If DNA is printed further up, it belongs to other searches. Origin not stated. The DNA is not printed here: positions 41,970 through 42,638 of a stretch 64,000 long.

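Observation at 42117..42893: MvhD ([2Fe-2S]) domain fused to a winged-helix-like C-terminal domain inside the hdr operon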

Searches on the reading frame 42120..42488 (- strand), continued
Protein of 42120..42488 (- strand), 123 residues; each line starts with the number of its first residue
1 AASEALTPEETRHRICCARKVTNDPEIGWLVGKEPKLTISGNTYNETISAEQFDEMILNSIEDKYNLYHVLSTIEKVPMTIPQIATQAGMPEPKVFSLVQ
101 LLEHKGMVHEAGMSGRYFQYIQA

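Call 32: predict_structure(alignment_id=A3)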
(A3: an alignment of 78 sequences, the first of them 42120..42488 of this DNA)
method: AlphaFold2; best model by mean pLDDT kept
length: 123 residues; sequences in the alignment: 78
mean_pLDDT: 92.6   pTM: 0.80
mean pLDDT of the five models: 92.6, 91.7, 90.6, 90.3, 90.2
residues with pLDDT >= 90: 98; 70-90: 24; 50-70: 1; < 50: 0
segments of 3 or more residues with pLDDT < 50: none
pLDDT, mean of each block of 10 residues (from residue 1): 83 94 94 89 87 94 96 93 95 97 96 94 93
secondary structure, 60 per line:
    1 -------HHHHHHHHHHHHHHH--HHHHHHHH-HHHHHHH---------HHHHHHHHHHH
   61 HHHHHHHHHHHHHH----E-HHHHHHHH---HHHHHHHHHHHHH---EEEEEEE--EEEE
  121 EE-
elements in order: H8-22 H25-32 H34-40 H50-74 H81-88 H92-104 E108-114 E117-122

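Call 37: fold_search(model_id=the predicted structure, library=pdb)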
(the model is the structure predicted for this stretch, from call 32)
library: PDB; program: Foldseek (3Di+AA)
matches with E <= 10: 1827; with E <= 0.001: 0
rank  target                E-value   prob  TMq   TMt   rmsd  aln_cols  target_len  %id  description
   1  4omz_B                1.0e-03  1.00  0.44  0.55   6.3        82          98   13  Crystal Structure of NolR from Sinorhizobium fredii (released 2014-04-16)
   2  4yif_C                1.8e-03  1.00  0.43  0.38   6.8        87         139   15  Crystal structure of Rv0880 (released 2015-06-10)
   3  1smt_A                1.8e-03  1.00  0.42  0.52   7.4        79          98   19  SMTB REPRESSOR FROM SYNECHOCOCCUS PCC7942 (released 1997-12-03)
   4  4yif_B                2.7e-03  1.00  0.44  0.38   6.7        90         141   14  Crystal structure of Rv0880 (released 2015-06-10)
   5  4omz_C                2.9e-03  1.00  0.44  0.54   6.2        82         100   13  Crystal Structure of NolR from Sinorhizobium fredii (released 2014-04-16)
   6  1r1t_B                3.3e-03  1.00  0.43  0.52   7.4        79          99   19  Crystal structure of the cyanobacterial metallothionein repressor SmtB in the apo-form (released 2004-05-18)
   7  3g3z_A                3.3e-03  1.00  0.41  0.36   7.2        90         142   18  The structure of NMB1585, a MarR family regulator from Neisseria meningitidis (released 2009-04-14)
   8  4gxo_B                3.5e-03  1.00  0.44  0.40   5.3        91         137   16  Crystal structure of Staphylococcus aureus protein SarZ mutant C13E (released 2012-09-26)
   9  1smt_B                4.0e-03  1.00  0.42  0.51   7.3        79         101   19  SMTB REPRESSOR FROM SYNECHOCOCCUS PCC7942 (released 1997-12-03)
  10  4omy_A                4.0e-03  1.00  0.43  0.53   6.4        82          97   15  Crystal Structure of SeMet NolR from Sinorhizobium fredii in complex with oligo AT DNA (released 2014-04-16)
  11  1r22_B                4.3e-03  1.00  0.42  0.53  10.9       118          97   15  Crystal structure of the cyanobacterial metallothionein repressor SmtB (C14S/C61S/C121S mutant) in the Zn2alpha5-form (released 2004-05-18)
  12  7kfs                  5.2e-03  1.00  0.44  0.39   6.4        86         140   19  Crystal structure of the MarR family transcriptional regulator from Variovorax paradoxus bound to Benzoic Acid (released 2021-11-10)
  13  4omz_A                5.2e-03  1.00  0.44  0.55   6.3        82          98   13  Crystal Structure of NolR from Sinorhizobium fredii (released 2014-04-16)
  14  2fbh                  5.9e-03  1.00  0.44  0.40   4.3        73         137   18  The crystal structure of transcriptional regulator PA3341 (released 2005-12-20)
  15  1r23_A                5.9e-03  1.00  0.43  0.50   7.3        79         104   19  Crystal structure of the cyanobacterial metallothionein repressor SmtB in the Zn1-form (one Zn(II) per dimer) (released 2004-05-18)
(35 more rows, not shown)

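Call 38: find_encoding_contigs(protein=P0221, flank=8000, max_places=2)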
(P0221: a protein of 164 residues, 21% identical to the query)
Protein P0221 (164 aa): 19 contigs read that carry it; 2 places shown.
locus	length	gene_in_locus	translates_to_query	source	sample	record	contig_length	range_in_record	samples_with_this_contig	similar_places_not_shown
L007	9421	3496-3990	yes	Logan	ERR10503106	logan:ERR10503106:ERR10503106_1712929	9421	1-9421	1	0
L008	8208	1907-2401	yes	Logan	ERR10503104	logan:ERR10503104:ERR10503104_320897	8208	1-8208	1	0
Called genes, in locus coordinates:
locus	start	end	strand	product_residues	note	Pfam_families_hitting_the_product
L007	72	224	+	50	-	PF00070:Pyr_redox (weak), PF12831:FAD_oxidored, PF13450:NAD_binding_8 (weak)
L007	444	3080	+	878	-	PF00890:FAD_binding_2, PF01266:DAO (weak), PF07992:Pyr_redox_2, PF12831:FAD_oxidored (weak), PF13450:NAD_binding_8, PF00037:Fer4 (weak), PF12838:Fer4_7, PF14697:Fer4_21, +3 more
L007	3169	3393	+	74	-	PF02662:FlpD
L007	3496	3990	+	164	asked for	PF08279:HTH_11 (weak), PF13412:HTH_24 (weak), PF21476:PF0610-like_N (weak)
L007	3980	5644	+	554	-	PF00070:Pyr_redox (faint), PF13738:Pyr_redox_3 (weak), PF14691:Fer4_20, PF01266:DAO (weak), PF01946:Thi4 (weak), PF07992:Pyr_redox_2, PF13450:NAD_binding_8 (weak), PF13738:Pyr_redox_3, +2 more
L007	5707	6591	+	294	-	-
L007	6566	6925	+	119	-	PF12838:Fer4_7 (faint), PF12837:Fer4_6 (faint)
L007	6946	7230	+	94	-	PF02597:ThiS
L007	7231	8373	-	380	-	PF01139:RtcB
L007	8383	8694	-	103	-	PF01139:RtcB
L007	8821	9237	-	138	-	PF01951:Archease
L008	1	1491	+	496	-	?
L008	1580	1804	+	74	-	PF02662:FlpD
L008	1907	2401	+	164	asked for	PF08279:HTH_11 (weak), PF13412:HTH_24 (weak), PF21476:PF0610-like_N (weak)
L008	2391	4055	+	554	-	PF00070:Pyr_redox (faint), PF13738:Pyr_redox_3 (weak), PF14691:Fer4_20, PF01266:DAO (weak), PF01946:Thi4 (weak), PF07992:Pyr_redox_2, PF13450:NAD_binding_8 (weak), PF13738:Pyr_redox_3, +2 more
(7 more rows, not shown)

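Call 39: find_encoding_contigs(protein=P0243, flank=8000, max_places=1)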
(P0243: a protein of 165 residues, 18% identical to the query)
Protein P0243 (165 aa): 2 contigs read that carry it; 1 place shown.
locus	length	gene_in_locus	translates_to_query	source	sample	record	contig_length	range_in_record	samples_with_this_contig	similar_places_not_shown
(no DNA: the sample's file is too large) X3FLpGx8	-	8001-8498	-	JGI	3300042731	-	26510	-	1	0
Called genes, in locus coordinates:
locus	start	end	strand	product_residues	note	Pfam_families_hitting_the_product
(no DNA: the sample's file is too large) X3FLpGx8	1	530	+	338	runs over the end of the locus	PF00070:Pyr_redox (faint), PF00890:FAD_binding_2 (weak), PF01266:DAO, PF01494:FAD_binding_3 (weak), PF01593:Amino_oxidase (faint), PF07992:Pyr_redox_2, PF12831:FAD_oxidored, PF13450:NAD_binding_8, +2 more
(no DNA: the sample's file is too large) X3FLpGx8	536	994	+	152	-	PF13183:Fer4_8, PF13237:Fer4_10, PF13187:Fer4_9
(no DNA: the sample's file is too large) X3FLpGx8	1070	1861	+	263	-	PF02754:CCG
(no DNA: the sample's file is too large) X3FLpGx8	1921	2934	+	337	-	PF01134:GIDA (faint), PF01266:DAO, PF03486:HI0933_like (faint), PF07992:Pyr_redox_2, PF12831:FAD_oxidored (weak), PF13450:NAD_binding_8 (weak), PF13738:Pyr_redox_3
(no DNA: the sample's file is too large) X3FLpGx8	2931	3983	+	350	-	PF12838:Fer4_7 (weak), PF13183:Fer4_8, PF13187:Fer4_9, PF13237:Fer4_10 (weak), PF13534:Fer4_17 (weak), PF02754:CCG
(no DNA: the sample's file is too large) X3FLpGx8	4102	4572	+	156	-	PF13187:Fer4_9 (faint), PF13183:Fer4_8, PF13237:Fer4_10 (faint), PF13534:Fer4_17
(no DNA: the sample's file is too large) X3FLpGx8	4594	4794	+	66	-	PF07992:Pyr_redox_2 (weak), PF00070:Pyr_redox (weak), PF01266:DAO (weak), PF12831:FAD_oxidored, PF13450:NAD_binding_8 (weak)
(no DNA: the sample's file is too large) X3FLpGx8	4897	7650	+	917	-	PF00037:Fer4 (weak), PF00890:FAD_binding_2, PF01266:DAO (weak), PF07992:Pyr_redox_2, PF12831:FAD_oxidored (weak), PF13450:NAD_binding_8, PF12838:Fer4_7, PF14697:Fer4_21, +5 more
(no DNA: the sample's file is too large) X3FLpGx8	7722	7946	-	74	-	-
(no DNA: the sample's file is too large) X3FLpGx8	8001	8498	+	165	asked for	PF01022:HTH_5 (weak)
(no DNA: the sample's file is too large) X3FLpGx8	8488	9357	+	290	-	?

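Call 40: find_encoding_contigs(protein=P0217, flank=8000, max_places=1)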
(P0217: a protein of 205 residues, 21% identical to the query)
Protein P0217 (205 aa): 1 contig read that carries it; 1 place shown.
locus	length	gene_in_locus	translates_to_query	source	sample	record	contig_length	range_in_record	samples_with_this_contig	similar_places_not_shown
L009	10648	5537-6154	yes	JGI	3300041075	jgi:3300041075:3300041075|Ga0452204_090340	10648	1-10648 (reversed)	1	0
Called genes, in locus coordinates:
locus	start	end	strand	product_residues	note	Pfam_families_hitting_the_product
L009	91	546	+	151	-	PF02662:FlpD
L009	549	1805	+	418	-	PF13183:Fer4_8, PF13237:Fer4_10 (weak), PF13187:Fer4_9 (weak), PF13534:Fer4_17 (weak), PF02754:CCG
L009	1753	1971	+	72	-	-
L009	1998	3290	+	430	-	PF00070:Pyr_redox (faint), PF00890:FAD_binding_2 (weak), PF01266:DAO (weak), PF07992:Pyr_redox_2 (weak), PF12831:FAD_oxidored, PF13450:NAD_binding_8 (weak)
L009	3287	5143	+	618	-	PF07992:Pyr_redox_2, PF13450:NAD_binding_8 (weak), PF00037:Fer4 (weak), PF12797:Fer4_2 (weak), PF12837:Fer4_6 (weak), PF14697:Fer4_21, PF12838:Fer4_7, PF13187:Fer4_9, +3 more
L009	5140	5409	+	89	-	-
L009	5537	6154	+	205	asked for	PF02662:FlpD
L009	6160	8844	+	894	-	PF12831:FAD_oxidored (weak), PF13450:NAD_binding_8 (weak), PF00037:Fer4 (weak), PF13187:Fer4_9 (weak), PF07992:Pyr_redox_2 (weak), PF13738:Pyr_redox_3 (weak), PF00890:FAD_binding_2 (weak), PF07992:Pyr_redox_2 (weak), +11 more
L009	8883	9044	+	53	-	PF12837:Fer4_6 (weak), PF13237:Fer4_10 (weak)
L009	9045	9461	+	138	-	PF02662:FlpD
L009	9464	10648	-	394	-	?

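Call 41: find_encoding_contigs(protein=P0215, flank=3000, max_places=2)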
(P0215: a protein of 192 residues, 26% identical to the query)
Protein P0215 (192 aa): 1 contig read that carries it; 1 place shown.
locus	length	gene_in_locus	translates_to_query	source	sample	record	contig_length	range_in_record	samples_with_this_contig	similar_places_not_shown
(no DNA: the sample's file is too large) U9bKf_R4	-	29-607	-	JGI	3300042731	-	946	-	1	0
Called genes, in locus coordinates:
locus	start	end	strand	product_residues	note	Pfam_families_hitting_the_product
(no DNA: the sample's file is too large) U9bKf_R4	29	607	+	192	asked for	PF02662:FlpD, PF21476:PF0610-like_N (weak)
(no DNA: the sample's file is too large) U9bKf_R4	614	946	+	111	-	?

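Call 55: find_encoding_contigs(protein=P0260, flank=3000, max_places=2)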
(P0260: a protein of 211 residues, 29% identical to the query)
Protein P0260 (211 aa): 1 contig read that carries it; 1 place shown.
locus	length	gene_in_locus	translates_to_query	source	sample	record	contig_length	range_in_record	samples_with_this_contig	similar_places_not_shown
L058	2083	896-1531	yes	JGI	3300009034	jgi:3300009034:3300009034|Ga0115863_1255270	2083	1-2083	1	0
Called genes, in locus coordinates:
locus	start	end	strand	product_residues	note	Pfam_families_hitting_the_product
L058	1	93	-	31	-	?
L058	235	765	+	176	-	PF25160:LdpA_Fe-S-bd (weak), PF00037:Fer4, PF12797:Fer4_2 (faint), PF12837:Fer4_6 (weak), PF13237:Fer4_10 (weak), PF14697:Fer4_21, PF12838:Fer4_7, PF13187:Fer4_9, +4 more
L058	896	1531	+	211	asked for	PF02662:FlpD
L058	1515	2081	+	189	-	?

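Call 57: search_protein_families(library=pfam, proteins=[L058:1515-2081:+, L058:235-765:+], max_evalue=0.001)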
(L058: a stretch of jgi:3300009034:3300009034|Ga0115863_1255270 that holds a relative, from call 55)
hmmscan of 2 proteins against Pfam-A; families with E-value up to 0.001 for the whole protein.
L058:1515-2081:+ (189 aa): 17 families
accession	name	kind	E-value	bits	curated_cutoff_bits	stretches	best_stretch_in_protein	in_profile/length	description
PF00037.32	Fer4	-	2.8e-12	46.4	21.1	2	157-173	2-18/24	4Fe-4S binding domain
PF12837.12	Fer4_6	-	5.8e-12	45.4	25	2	156-177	2-23/24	4Fe-4S binding domain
PF12838.12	Fer4_7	-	2.4e-11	44.4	27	2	115-177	1-52/52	4Fe-4S dicluster domain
PF12797.12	Fer4_2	-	1.1e-09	38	24.5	2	155-173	2-20/22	4Fe-4S binding domain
PF13187.11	Fer4_9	-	1.9e-09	37.8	27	1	115-177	1-51/52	4Fe-4S dicluster domain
PF13237.11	Fer4_10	-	7.4e-09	35.8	25.5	2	110-131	3-26/53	4Fe-4S dicluster domain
PF14697.11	Fer4_21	-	3.6e-08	33.9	35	2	108-131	33-57/59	4Fe-4S dicluster domain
PF12831.13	FAD_oxidored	-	1.5e-07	31.5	27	1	16-53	2-39/416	FAD dependent oxidoreductase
PF25160.1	LdpA_Fe-S-bd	-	9.6e-07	28.9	27.6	0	113-135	25-47/49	LdpA Fe-S cluster-binding domain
PF13484.11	Fer4_16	-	5.3e-06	27.6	30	1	115-173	1-63/66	4Fe-4S double cluster binding domain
PF07992.20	Pyr_redox_2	-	7.4e-06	26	26.1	1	14-114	143-229/291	Pyridine nucleotide-disulphide oxidoreductase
PF13183.11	Fer4_8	-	3.3e-05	24.8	27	0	161-179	3-21/68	4Fe-4S dicluster domain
PF00070.33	Pyr_redox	-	8.4e-05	23.4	22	0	16-49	2-35/82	Pyridine nucleotide-disulphide oxidoreductase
PF12800.12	Fer4_4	-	0.00013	22.4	24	0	161-175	2-16/17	4Fe-4S binding domain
PF13459.11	Fer4_15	-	0.00023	22.3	22.4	0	157-173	2-18/66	4Fe-4S single cluster domain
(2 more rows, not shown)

L058:235-765:+ (176 aa): 14 families
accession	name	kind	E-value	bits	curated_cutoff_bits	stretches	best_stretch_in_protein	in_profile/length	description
PF00037.32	Fer4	-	6.7e-16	57.8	21.1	2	103-124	3-24/24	4Fe-4S binding domain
PF12838.12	Fer4_7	-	1.4e-13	51.5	27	2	108-155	2-52/52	4Fe-4S dicluster domain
PF14697.11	Fer4_21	-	4.6e-13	49.5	35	1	102-157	2-58/59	4Fe-4S dicluster domain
PF25160.1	LdpA_Fe-S-bd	-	3.6e-11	43.1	27.6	2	101-127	21-47/49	LdpA Fe-S cluster-binding domain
PF12837.12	Fer4_6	-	3.2e-10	39.9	25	2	102-123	3-24/24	4Fe-4S binding domain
PF13187.11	Fer4_9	-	1.7e-09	38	27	1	107-156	1-52/52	4Fe-4S dicluster domain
PF13237.11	Fer4_10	-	2.1e-08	34.4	25.5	1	103-152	4-53/53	4Fe-4S dicluster domain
PF12797.12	Fer4_2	-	2.8e-08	33.6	24.5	1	103-120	5-22/22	4Fe-4S binding domain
PF13484.11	Fer4_16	-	4.4e-08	34.2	30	0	107-129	1-22/66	4Fe-4S double cluster binding domain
PF12800.12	Fer4_4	-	2.8e-06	27.6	24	0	106-121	2-17/17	4Fe-4S binding domain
PF12798.12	Fer4_3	-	3.7e-06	27.8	27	1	108-122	1-15/15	4Fe-4S binding domain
PF13183.11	Fer4_8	-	2.2e-05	25.3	27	0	106-154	3-67/68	4Fe-4S dicluster domain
PF13534.11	Fer4_17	-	0.0004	21.3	22.2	0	130-154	35-59/61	4Fe-4S dicluster domain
PF17179.9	Fer4_22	-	0.00051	21.3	27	0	100-120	73-93/95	4Fe-4S dicluster domain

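Call 74: search_solved_structures(query=A3, max_evalue=1, show_alignments=2)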
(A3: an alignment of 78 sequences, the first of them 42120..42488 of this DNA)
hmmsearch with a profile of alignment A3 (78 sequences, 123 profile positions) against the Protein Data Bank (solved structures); distinct sequences matched with E-value up to 1: 140 (the best 60 are shown).
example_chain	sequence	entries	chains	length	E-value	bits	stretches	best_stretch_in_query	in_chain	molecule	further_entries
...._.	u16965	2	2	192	1.3e-06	31.4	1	64-114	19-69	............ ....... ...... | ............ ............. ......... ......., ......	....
4k2e_A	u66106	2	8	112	2e-06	30.8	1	61-120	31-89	Transcriptional activator HlyU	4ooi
3jth_A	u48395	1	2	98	3.1e-06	30.2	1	54-118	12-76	Transcription activator HlyU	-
5znx_A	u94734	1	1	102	3.3e-06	30.1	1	54-118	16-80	Transcriptional activator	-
9sgv_A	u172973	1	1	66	2e-05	27.6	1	67-108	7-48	Ap3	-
2p4w_A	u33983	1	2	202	0.00015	24.7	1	66-110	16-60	Transcriptional regulatory protein arsR family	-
2lkp_A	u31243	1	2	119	0.00025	24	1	67-112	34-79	HTH-type transcriptional regulator NmtR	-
4omy_A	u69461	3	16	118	0.00031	23.7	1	66-115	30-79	NolR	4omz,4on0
3tgn_A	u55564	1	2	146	0.00032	23.6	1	67-112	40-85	Adc operon repressor AdcR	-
2kjb_A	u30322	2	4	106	0.0009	22.2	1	64-120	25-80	CzrA protein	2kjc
5yhx_A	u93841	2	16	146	0.0009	22.2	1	66-112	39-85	Zinc transport transcriptional regulator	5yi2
1r1u_A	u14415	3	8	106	0.0009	22.2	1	64-120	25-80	repressor protein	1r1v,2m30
6cda_A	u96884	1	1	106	0.00091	22.2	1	64-120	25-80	ArsR family transcriptional regulator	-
4ggg_A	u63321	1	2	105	0.00092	22.2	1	64-120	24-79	Repressor protein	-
5yhz_A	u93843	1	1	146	0.001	22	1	66-112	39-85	Zinc transport transcriptional regulator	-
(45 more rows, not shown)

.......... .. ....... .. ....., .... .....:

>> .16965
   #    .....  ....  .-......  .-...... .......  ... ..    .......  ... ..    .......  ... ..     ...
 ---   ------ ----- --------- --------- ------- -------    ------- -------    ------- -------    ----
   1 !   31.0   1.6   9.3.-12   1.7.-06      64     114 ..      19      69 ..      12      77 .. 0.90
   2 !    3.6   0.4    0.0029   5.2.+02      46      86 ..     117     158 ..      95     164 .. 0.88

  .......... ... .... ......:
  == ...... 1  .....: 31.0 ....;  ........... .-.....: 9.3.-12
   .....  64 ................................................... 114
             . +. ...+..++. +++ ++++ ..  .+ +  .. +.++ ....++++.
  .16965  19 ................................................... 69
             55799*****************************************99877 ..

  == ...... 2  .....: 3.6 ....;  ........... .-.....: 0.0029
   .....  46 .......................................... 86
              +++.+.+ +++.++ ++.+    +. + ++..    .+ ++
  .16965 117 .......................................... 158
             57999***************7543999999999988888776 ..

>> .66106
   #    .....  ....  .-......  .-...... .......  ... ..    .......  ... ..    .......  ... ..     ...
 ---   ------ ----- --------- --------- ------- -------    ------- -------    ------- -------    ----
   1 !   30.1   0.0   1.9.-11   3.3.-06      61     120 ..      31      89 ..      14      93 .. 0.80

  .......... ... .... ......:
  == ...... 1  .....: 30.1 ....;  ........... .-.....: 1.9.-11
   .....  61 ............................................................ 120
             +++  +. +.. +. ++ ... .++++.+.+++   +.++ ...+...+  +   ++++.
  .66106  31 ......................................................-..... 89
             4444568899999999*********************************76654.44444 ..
